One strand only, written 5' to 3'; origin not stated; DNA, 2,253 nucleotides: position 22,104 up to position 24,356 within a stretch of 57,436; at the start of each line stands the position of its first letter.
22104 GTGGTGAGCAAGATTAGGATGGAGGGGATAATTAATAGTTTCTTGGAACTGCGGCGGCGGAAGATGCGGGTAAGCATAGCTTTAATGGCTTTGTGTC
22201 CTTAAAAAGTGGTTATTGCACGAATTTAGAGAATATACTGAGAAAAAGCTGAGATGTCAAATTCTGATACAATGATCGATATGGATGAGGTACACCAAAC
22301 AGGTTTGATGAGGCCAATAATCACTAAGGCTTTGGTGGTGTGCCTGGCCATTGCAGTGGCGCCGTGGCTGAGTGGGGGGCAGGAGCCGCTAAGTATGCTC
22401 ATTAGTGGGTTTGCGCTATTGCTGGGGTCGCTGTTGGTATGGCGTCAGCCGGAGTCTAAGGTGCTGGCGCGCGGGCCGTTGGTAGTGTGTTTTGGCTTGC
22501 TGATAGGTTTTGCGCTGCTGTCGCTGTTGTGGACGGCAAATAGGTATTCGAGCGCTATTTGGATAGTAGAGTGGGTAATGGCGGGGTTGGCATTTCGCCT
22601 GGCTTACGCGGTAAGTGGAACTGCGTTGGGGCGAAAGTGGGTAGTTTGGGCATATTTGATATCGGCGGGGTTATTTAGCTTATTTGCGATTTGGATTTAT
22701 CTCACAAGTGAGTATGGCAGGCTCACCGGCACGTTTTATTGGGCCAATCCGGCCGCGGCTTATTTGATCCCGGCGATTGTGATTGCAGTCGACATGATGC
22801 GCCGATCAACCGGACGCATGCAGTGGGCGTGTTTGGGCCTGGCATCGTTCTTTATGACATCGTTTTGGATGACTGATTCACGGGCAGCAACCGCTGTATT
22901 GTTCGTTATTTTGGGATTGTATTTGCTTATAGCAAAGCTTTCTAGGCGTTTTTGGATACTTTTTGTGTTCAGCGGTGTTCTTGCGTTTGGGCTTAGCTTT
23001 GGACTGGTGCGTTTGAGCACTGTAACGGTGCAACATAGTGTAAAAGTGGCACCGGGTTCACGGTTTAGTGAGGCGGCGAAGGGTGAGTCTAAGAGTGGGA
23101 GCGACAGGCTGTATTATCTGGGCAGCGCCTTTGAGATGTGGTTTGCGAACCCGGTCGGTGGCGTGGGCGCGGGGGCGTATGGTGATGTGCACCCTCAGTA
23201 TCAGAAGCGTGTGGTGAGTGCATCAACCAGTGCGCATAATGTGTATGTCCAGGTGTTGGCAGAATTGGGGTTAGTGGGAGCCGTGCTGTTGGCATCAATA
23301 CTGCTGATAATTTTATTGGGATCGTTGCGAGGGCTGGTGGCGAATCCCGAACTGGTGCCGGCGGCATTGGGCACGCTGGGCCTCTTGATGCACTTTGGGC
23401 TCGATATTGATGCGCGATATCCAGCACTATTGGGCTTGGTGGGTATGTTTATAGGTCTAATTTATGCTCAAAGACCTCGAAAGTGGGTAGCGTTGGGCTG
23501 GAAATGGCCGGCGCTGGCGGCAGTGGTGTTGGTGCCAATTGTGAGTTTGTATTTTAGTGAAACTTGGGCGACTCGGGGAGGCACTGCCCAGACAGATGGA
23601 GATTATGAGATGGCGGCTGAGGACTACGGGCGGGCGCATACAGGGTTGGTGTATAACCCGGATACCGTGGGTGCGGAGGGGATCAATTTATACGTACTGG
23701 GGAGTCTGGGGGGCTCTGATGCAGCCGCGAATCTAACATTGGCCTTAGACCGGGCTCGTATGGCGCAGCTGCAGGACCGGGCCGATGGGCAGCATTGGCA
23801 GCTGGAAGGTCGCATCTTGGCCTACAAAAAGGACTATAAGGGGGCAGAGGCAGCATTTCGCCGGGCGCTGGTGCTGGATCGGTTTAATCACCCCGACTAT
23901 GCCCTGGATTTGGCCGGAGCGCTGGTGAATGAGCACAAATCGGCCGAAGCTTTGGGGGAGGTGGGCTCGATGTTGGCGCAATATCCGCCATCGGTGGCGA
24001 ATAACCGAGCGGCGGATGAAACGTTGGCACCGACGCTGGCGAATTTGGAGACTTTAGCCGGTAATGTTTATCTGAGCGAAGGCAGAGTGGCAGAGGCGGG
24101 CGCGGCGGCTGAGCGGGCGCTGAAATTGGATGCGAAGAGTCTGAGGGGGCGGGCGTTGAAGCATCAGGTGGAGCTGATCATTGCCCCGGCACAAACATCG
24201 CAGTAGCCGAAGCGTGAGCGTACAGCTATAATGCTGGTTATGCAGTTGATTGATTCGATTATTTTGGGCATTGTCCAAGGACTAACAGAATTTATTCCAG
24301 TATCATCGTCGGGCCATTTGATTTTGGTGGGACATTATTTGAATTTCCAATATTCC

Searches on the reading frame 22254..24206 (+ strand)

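Call 34: search_protein_families(library=pfam, proteins=[window:22254-24206:+], max_evalue=0.01)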
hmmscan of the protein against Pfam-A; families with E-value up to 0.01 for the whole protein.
window:22254-24206:+ (650 aa): 6 families
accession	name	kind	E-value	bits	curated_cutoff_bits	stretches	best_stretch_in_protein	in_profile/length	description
PF04932.20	Wzy_C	-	4.1e-21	75.8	31.7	1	202-346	8-148/149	O-Antigen ligase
PF07719.23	TPR_2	-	8.6e-10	38.4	27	1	515-543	4-32/34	Tetratricopeptide repeat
PF00515.34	TPR_1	-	2e-08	34.1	27.8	0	519-543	8-32/34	Tetratricopeptide repeat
PF13181.12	TPR_8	-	4.2e-07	30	25.7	0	601-628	6-33/34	Tetratricopeptide repeat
PF23914.1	TPR_CcmH_CycH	-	5.7e-06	26.7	42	1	492-585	33-121/158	Cytochrome c-type biogenesis protein H TPR domain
PF13428.12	TPR_14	-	0.0035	18.3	23.5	0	601-633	6-38/44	Tetratricopeptide repeat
